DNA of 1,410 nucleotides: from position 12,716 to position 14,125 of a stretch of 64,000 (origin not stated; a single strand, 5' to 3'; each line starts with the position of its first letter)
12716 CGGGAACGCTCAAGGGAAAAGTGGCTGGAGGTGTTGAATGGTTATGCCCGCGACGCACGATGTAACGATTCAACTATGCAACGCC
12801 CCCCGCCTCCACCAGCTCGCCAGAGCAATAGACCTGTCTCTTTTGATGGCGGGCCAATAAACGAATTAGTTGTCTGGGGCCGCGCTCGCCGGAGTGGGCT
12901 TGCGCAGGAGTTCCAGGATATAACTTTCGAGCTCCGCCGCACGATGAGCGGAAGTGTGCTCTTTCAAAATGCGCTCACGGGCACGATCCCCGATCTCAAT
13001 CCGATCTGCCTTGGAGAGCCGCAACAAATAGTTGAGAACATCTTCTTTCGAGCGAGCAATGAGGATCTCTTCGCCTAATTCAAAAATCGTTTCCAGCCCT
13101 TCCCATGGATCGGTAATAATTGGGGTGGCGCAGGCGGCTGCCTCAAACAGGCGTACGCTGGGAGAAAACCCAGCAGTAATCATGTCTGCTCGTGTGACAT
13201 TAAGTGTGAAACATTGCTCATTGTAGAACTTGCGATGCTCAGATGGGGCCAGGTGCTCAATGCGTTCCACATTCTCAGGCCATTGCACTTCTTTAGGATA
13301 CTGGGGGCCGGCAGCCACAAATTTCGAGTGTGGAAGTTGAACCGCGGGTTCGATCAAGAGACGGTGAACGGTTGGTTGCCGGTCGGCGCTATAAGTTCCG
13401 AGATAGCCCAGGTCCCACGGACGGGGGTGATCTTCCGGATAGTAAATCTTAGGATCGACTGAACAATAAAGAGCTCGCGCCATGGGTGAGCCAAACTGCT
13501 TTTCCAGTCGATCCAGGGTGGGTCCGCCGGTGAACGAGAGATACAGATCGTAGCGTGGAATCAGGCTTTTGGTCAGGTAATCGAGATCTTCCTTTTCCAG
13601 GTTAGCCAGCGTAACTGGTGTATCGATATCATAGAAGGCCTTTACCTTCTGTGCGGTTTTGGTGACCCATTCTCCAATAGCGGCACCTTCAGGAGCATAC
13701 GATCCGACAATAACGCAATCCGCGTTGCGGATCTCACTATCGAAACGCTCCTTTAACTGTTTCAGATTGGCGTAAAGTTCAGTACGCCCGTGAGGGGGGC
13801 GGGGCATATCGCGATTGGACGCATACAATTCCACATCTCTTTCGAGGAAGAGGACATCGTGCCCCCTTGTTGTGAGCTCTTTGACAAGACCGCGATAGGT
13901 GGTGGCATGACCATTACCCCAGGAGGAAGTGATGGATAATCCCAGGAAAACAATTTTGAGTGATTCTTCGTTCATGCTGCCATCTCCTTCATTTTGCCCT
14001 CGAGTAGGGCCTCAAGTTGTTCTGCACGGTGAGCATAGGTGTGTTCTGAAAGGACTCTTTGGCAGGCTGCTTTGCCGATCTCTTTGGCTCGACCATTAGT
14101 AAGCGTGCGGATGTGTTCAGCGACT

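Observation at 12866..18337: Glycan-biosynthesis operon with tandem triplication of CgeB-like glycosyltransferase genes fused operonically to tyrS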

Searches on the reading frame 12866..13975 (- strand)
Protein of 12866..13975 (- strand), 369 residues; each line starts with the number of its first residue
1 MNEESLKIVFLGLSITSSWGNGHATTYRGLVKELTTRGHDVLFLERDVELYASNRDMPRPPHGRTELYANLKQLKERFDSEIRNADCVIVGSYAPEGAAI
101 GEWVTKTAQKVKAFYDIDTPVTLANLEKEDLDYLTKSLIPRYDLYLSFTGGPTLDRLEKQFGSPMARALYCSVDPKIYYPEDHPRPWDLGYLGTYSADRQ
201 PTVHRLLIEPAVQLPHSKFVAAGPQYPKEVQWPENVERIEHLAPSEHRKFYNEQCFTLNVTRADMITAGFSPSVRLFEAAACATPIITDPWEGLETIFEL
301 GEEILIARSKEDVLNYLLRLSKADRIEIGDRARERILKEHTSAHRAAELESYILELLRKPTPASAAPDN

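Call 3: search_protein_families(library=pfam, proteins=[window:12866-13975:-], max_evalue=0.01)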
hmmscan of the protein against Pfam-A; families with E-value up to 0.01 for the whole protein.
window:12866-13975:- (369 aa): 2 families
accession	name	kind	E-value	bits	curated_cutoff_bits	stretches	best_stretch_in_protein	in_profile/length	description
PF13524.12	Glyco_trans_1_2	-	3e-38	131.5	25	1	200-350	2-143/144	Glycosyl transferase-like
PF13692.12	Glyco_trans_1_4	-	0.004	17.9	27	0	217-320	34-139/142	Glycosyl transferases group 1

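Call 5: search_protein_families(library=ncbifam, proteins=[window:12866-13975:-], max_evalue=0.01)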
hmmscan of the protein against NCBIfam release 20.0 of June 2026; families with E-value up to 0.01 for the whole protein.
window:12866-13975:- (369 aa): 0 families

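Call 7: find_encoding_contigs(protein=window:12866-13975:-, flank=10000, max_places=5)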
Protein window:12866-13975:- (369 aa): 1 contig read that carries it; 1 place shown.
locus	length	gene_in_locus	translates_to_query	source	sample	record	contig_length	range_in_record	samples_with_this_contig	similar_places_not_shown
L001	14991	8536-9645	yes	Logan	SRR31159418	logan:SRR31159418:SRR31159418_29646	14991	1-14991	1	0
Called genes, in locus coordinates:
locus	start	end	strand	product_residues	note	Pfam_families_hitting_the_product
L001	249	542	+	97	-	-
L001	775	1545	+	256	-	PF00005:ABC_tran, PF13304:AAA_21 (weak)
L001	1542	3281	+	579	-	PF16962:ABC_export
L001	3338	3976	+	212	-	-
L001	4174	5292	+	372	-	PF01073:3Beta_HSD, PF01370:Epimerase, PF02719:Polysacc_synt_2, PF05368:NmrA, PF07993:NAD_binding_4, PF13460:NAD_binding_10, PF16363:GDP_Man_Dehyd, PF01370:Epimerase, +3 more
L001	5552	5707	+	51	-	-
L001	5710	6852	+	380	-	PF13439:Glyco_transf_4, PF13579:Glyco_trans_4_4, PF00534:Glycos_transf_1, PF13692:Glyco_trans_1_4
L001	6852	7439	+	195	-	PF13524:Glyco_trans_1_2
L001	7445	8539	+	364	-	PF13524:Glyco_trans_1_2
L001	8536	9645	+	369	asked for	PF13524:Glyco_trans_1_2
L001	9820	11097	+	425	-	PF00579:tRNA-synt_1b, PF22421:SYY_C-terminal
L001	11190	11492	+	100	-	-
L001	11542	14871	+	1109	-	PF00041:fn3 (faint), PF11721:Malectin, PF07705:CARDB, PF11721:Malectin, PF12819:Malectin_like (weak)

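Call 19: find_related_loci(query=A2, collection=genome_contigs, flank=10000)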
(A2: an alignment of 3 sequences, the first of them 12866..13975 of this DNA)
Query A2 (369 aa) in genome_contigs; peptide patterns used: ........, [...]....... (x = any residue, [..] = any of these).
600 stretches matched a pattern (row limit reached: there are more); 596 encode a relative of the query (tblastn E <= 1e-3); the best 80 are kept; 80 distinct loci.
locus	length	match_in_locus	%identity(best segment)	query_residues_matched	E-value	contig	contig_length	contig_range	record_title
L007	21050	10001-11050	69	5-354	2e-172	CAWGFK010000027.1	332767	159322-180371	MAG: uncultured cyanobacterium isolate MFD01721.bin.1.50 genome assembly, contig: contig_28961, whole genome shotgun seq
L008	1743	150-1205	67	5-356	0e+0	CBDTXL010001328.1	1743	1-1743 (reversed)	MAG TPA_asm: uncultured bacterium isolate ERR2431955_maxbin2_4 genome assembly, contig: ERZ23878311.116332, whole genome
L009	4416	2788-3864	67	1-359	2e-169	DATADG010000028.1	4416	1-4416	MAG TPA_asm: Gemmatimonadales bacterium isolate SMAG_U6744 k141_56191, whole genome shotgun sequence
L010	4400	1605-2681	67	1-359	5e-169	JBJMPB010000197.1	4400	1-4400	MAG: Gemmatimonadales bacterium isolate 12C16O_0h_50_P10_coass_bin_6 k141_4034431, whole genome shotgun sequence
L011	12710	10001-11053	68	6-356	2e-164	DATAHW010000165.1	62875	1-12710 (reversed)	MAG TPA_asm: Gemmatimonadales bacterium isolate SMAG_U6867 k141_432241, whole genome shotgun sequence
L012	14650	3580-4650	68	1-357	2e-164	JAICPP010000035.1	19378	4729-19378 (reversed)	MAG: Gemmatimonadales bacterium isolate TY_FP_2_bin.28 k141_4501567_length_19378_cov_11.3287, whole genome shotgun seque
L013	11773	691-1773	66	6-366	2e-164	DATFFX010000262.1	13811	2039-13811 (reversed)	MAG TPA_asm: Gemmatimonadales bacterium isolate SMAG_U8647 k141_2106780, whole genome shotgun sequence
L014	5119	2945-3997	66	6-356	3e-166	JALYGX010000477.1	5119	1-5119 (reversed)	MAG: Cyanobacteriota bacterium isolate GDC bin22 SD1469-71_k127_1180908, whole genome shotgun sequence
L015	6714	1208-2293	67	1-361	1e-163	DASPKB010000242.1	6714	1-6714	MAG TPA_asm: Gemmatimonadales bacterium isolate SMAG_U12025 k141_819911, whole genome shotgun sequence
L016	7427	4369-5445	65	1-359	3e-162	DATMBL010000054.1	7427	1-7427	MAG TPA_asm: Candidatus Eisenbacteria bacterium isolate SMAG_U13352 k141_428762, whole genome shotgun sequence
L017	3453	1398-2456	66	4-357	5e-169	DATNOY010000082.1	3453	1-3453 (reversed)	MAG TPA_asm: Coleofasciculaceae cyanobacterium isolate SMAG_U16467 k141_1102607, whole genome shotgun sequence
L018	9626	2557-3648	66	1-359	1e-161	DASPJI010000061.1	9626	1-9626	MAG TPA_asm: Thermoanaerobaculia bacterium isolate SMAG_U12005 k141_804847, whole genome shotgun sequence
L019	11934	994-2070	65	1-359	2e-161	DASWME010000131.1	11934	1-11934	MAG TPA_asm: Thermoanaerobaculia bacterium isolate SMAG_U3379 k141_219303, whole genome shotgun sequence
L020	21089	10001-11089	63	1-363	9e-160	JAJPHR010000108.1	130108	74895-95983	MAG: Verrucomicrobia bacterium isolate Centralia_MAG_180 k107_7843521, whole genome shotgun sequence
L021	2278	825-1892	66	1-357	4e-171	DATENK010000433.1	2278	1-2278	MAG TPA_asm: Verrucomicrobiia bacterium isolate SMAG_U8967 k141_82209, whole genome shotgun sequence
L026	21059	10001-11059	64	5-357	6e-159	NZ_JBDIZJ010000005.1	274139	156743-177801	Pontibacter chitinilyticus strain KCTC 52914 NODE_5_length_274139_cov_20.834625, whole genome shotgun sequence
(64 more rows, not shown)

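Call 23: search_solved_structures(query=window:12866-13975:-, max_evalue=1)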
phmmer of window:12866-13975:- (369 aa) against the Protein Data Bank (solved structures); distinct sequences matched with E-value up to 1: 4.
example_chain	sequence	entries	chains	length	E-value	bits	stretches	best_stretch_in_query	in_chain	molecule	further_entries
3idv_A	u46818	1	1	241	0.42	12.7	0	50-128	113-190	Protein disulfide-isomerase A4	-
2dj2_A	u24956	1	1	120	0.53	12.3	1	71-136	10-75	Protein disulfide-isomerase A4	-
1sl8_A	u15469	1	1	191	0.72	11.9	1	218-258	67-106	Aequorin 1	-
6kih_A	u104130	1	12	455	0.9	11.6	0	82-109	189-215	Tll1590 protein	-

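Call 28: list_cluster_members(proteins=[P0001, window:12866-13975:-, window:11414-12691:-, window:17219-18337:-])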
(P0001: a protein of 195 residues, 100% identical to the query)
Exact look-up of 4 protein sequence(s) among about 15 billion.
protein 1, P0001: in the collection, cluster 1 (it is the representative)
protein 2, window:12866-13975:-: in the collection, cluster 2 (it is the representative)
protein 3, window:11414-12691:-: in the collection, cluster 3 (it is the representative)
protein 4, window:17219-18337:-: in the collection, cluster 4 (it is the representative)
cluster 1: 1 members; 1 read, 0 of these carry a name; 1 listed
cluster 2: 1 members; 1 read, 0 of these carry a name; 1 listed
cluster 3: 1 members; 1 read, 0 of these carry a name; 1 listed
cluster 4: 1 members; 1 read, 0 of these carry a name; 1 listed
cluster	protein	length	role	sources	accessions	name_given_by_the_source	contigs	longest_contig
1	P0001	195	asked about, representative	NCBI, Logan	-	-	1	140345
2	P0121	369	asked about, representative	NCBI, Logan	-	-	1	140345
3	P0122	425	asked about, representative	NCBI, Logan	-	-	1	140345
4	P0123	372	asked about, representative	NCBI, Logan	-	-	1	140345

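Call 29: search_protein_families(library=ncbifam, proteins=[L026:2347-4401:+, L026:4405-5415:+, L026:5419-6468:+], max_evalue=0.00001)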
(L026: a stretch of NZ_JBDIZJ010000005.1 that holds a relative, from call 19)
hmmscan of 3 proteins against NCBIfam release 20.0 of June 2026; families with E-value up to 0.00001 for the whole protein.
L026:2347-4401:+ (684 aa): 34 families (the best 25 are shown)
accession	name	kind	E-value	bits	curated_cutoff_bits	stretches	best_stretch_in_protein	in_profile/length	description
TIGR01181.1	dTDP_gluc_dehyt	equivalog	1.8e-57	194.9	365.1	1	326-660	2-315/321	dTDP-glucose 4,6-dehydratase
TIGR01179.1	galE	equivalog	6.4e-46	156.7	262.3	1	327-658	3-327/332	UDP-glucose 4-epimerase GalE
TIGR04180.1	EDH_00030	hypoth_equivalog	1.8e-40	138.9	475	1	327-643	2-296/297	NAD-dependent 4,6-dehydratase LegB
NF007490.0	PRK10084.1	subfamily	2.3e-33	115.7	649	1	327-660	4-338/361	dTDP-glucose 4,6-dehydratase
NF007582.0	PRK10217.1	equivalog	1e-31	110.3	698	1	326-660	4-335/355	dTDP-glucose 4,6-dehydratase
NF007956.0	PRK10675.1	subfamily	1.6e-28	99.8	394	1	326-658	3-331/338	UDP-glucose 4-epimerase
TIGR02197.1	heptose_epim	equivalog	5.5e-23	81.6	274.6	1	327-658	2-315/316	ADP-glyceromanno-heptose 6-epimerase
TIGR02622.1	CDP_4_6_dhtase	equivalog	3.4e-22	79.1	278.45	1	323-657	4-331/352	CDP-glucose 4,6-dehydratase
NF011728.1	PRK15181.1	equivalog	1.8e-20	73.3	760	1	324-658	16-339/348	Vi polysaccharide biosynthesis UDP-N-acetylglucosaminuronic acid C-4 epimerase TviC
NF043036.1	ErythonDh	equivalog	6.7e-18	65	325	1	327-454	4-132/321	D-erythronate dehydrogenase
NF042422.1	oxyalk_red_OleD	equivalog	2.5e-17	63.3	580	1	327-594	4-239/329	2-alkyl-3-oxoalkanoate reductase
TIGR03466.1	HpnA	hypoth_equivalog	1.8e-15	56.7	367.65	1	326-612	3-251/327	hopanoid-associated sugar epimerase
NF042423.1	oxyalk_red_Shew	equivalog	1.2e-14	54.1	580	1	324-586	9-238/331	2-alkyl-3-oxoalkanoate reductase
NF008872.0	PRK11908.1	equivalog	2.1e-14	53.3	294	1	326-603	4-267/349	bifunctional UDP-4-keto-pentose/UDP-xylose synthase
NF047922.1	GDPFucSynFcl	equivalog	2.5e-13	50.2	500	1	538-660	182-305/308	GDP-L-fucose synthase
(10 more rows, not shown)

L026:4405-5415:+ (336 aa): 22 families
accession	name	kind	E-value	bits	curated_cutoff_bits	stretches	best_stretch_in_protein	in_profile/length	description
TIGR03989.1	Rxyl_3153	subfamily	3.9e-30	105.4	440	2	146-323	180-359/370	NDMA-dependent alcohol dehydrogenase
TIGR00692.1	tdh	equivalog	3.5e-26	92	458.35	2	109-322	118-328/340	L-threonine 3-dehydrogenase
NF007489.0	PRK10083.1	equivalog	3.8e-26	91.9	376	2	20-103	1-82/339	Zn-dependent oxidoreductase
NF041097.1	keto_inos_dh_IolM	equivalog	4.8e-26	91.3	450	2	136-326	188-381/389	scyllo-inosose 3-dehydrogenase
NF006940.0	PRK09422.1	equivalog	1.2e-25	90.2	344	2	118-263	125-270/338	alcohol dehydrogenase AdhP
TIGR03451.1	mycoS_dep_FDH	equivalog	3.5e-22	78.7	512.9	2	138-265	165-288/358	S-(hydroxymethyl)mycothiol dehydrogenase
NF003808.0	PRK05396.1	equivalog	4.5e-22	78.4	380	2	109-322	120-328/341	L-threonine 3-dehydrogenase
TIGR02824.1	quinone_pig3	subfamily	4.8e-22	78.4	296.8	1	26-265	10-251/325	putative NAD(P)H quinone oxidoreductase, PIG3 family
TIGR02818.1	adh_III_F_hyde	equivalog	2.2e-21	76.4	543.95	2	145-322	178-356/368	S-(hydroxymethyl)glutathione dehydrogenase/class III alcohol dehydrogenase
NF010344.0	PRK13771.1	subfamily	1.9e-19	69.8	349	2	20-109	1-89/334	putative alcohol dehydrogenase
NF007642.0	PRK10309.1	equivalog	1.3e-18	67.4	550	2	109-256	116-265/347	galactitol-1-phosphate 5-dehydrogenase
NF047908.1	AldhRedAhr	equivalog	4.4e-16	58.7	470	2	26-103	11-86/335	NADPH-dependent aldehyde reductase Ahr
NF041172.1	AcrlCoa_red_Thmprot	equivalog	6.3e-15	54.9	500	1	20-111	1-91/334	acryloyl-CoA reductase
NF007375.0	PRK09880.1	equivalog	1.6e-14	53.4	469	1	109-320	125-328/344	L-idonate 5-dehydrogenase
TIGR03201.1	dearomat_had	equivalog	1.9e-13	50.2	338.65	1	147-267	161-284/349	6-hydroxycyclohex-1-ene-1-carbonyl-CoA dehydrogenase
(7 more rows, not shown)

L026:5419-6468:+ (349 aa): 9 families
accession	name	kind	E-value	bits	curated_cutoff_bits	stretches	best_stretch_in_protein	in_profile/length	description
TIGR04380.1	myo_inos_iolG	equivalog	1.5e-34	119.4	355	1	25-285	3-256/330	inositol 2-dehydrogenase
NF052479.1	LevoglcsnDh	equivalog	3.8e-24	85.1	650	1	52-229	40-221/386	levoglucosan dehydrogenase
NF052679.1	InsChiInosDhIolG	equivalog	1.1e-21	77.2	540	1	25-210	4-185/343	bifunctional inositol 2-dehydrogenase/D-chiro-inositol 1-dehydrogenase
NF040723.1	UDP-GlcNAcDh_Arch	equivalog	1.4e-21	77.3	450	1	25-263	2-222/302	UDP-N-acetylglucosamine 3-dehydrogenase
NF058563.1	BT_2159_fam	equivalog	4.7e-20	71.9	650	1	25-211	2-184/350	disaccharide 3-dehydrogenase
NF041392.1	XylDh_Gfo6_Halo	equivalog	1.5e-19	70.1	350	1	22-283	15-277/350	D-xylose 1-dehydrogenase Gfo6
NF008607.0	PRK11579.1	subfamily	6.8e-16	58.2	330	1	25-218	6-197/346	oxidoreductase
NF007574.0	PRK10206.1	equivalog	1.9e-14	53.5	352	1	48-207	29-184/345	oxidoreductase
NF058561.1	BT_2158_fam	equivalog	1.7e-13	50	750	1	22-171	34-182/487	glycoside 3-dehydrogenase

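Call 31: search_dna_similar(query=window:12866-13975:-, collection=plasmids, mode=protein, max_rows=15)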
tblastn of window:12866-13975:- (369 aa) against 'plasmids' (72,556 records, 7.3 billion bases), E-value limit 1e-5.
Records with a match: 148; places in all: 431; records where one place covers at least 80% of the query: 146.
Best place of each record, by identity: <60% 148.
By first word of the organism name: Sinorhizobium 66; Rhizobium 48; Roseomonas 10; Paracoccus 5; Azospirillum 5; Ensifer 3; Bradyrhizobium 2; Skermanella 2; Xanthomonas 1; Sphingobium 1; and 5 more.
By predicted mobility (MOB-suite, as given by PLSDB): non-mobilizable 61; mobilizable 60; conjugative 27.
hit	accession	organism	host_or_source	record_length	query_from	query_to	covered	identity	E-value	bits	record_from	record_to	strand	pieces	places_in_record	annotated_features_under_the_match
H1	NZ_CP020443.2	Paracoccus yeei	Homo sapiens,Urine suprapubic aspirate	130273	2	361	98%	57.8%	5e-124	400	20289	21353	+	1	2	glycosyltransferase (x2)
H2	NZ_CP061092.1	Roseomonas marmotae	Marmota himalayana,pure culture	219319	1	363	98%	57.1%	1e-129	416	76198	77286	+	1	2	glycosyltransferase (x2)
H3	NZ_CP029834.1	Azospirillum ramasamyi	single cell,Cow dung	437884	2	359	97%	57.8%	3e-133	427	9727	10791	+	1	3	glycosyltransferase (x2)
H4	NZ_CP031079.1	Paracoccus yeei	Homo sapiens,single cell,eye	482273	2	361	98%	57.2%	1e-122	396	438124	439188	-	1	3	glycosyltransferase (x2)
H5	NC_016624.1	Azospirillum lipoferum 4B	-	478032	2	359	97%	57.3%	2e-133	427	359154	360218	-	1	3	glycosyltransferase (x2)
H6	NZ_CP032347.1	Azospirillum brasilense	soil sample,Agricultural field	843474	2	366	99%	56.2%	1e-131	422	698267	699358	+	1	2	glycosyltransferase (x2)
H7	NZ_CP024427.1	Paracoccus yeei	Homo sapiens,single cell,skin swab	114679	2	361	98%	56.9%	2e-121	393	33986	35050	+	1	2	glycosyltransferase (x2)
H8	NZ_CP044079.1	Paracoccus yeei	Homo sapiens,clinical isolate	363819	2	361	98%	56.7%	6e-121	391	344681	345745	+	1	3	glycosyltransferase (x2)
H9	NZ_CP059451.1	Azospirillum brasilense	Prokaryotes,soil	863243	2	359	97%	57.0%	6e-132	423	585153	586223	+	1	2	glycosyltransferase (x2)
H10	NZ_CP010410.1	Xanthomonas sacchari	cell culture,rice seeds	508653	8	353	94%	58.7%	3e-130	418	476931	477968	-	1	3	glycosyltransferase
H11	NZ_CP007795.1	Azospirillum argentinense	Triticum aestivum L.,Root,wheat ...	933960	2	359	97%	56.4%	6e-130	417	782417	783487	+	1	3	glycosyltransferase (x2)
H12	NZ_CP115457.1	Sphingobium yanoikuyae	cell culture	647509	4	355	95%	57.4%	1e-124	402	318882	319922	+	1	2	glycosyltransferase (x2)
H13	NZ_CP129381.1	Rhizobium sp. SSA_523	single cell,Sea water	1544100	1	365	99%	55.1%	4e-123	397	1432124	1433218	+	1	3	none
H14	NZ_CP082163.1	Bradyrhizobium sp. 195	Acmispon strigosus,cell culture,root ...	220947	5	355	95%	57.0%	4e-129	415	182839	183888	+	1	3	glycosyltransferase (x2)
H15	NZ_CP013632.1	Rhizobium sp. N324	Phaseolus vulgaris,Whole ...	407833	6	356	95%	56.4%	9e-116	376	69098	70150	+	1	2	glycosyltransferase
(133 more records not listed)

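Call 32: get_annotated_region(hit=H5, flank=11000)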
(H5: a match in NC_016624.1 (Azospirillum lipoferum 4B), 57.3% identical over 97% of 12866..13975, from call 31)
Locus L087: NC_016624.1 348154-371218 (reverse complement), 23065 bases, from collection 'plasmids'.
description: Azospirillum lipoferum 4B plasmid AZO_p5, complete sequence
organism: Azospirillum lipoferum 4B (NCBI taxid 862719)
taxonomy: Bacteria; Pseudomonadota; Alphaproteobacteria; Rhodospirillales; Azospirillaceae; Azospirillum; Azospirillum lipoferum; Azospirillum lipoferum 4B
host: -; source: -; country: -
typing (MOB-suite, as given by PLSDB): mobilizable; relaxase MOBP
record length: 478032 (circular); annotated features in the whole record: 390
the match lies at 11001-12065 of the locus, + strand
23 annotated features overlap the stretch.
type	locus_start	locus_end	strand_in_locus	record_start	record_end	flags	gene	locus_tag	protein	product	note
CDS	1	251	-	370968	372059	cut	-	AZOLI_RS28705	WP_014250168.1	potassium channel family protein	-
CDS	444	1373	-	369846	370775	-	-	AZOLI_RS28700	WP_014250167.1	beta-xylosidase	-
CDS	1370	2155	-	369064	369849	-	-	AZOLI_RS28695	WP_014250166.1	TIGR04290 family methyltransferase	-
CDS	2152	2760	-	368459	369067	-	-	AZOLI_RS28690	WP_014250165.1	histidine phosphatase family protein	-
CDS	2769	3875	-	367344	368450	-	-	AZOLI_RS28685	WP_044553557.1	inositol-3-phosphate synthase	-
CDS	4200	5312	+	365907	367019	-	-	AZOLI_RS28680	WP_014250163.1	SDR family NAD(P)-dependent oxidoreductase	-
CDS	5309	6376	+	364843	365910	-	-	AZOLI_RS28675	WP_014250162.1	SDR family NAD(P)-dependent oxidoreductase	-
CDS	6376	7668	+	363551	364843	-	-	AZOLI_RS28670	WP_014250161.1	TIGR04295 family B12-binding domain-containing radical SAM protein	-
CDS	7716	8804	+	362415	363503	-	-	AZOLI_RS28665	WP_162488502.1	glycosyltransferase family 4 protein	-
CDS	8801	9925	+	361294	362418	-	-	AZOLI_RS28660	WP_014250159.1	glycosyltransferase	-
CDS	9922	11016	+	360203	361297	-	-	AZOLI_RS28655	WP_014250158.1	glycosyltransferase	-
CDS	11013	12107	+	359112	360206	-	-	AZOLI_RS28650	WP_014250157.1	glycosyltransferase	-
CDS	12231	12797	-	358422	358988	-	-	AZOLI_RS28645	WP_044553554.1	response regulator transcription factor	-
CDS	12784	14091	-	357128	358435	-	-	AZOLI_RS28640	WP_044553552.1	ATP-binding protein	-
CDS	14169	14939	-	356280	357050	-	-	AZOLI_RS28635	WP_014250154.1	SURF1 family protein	-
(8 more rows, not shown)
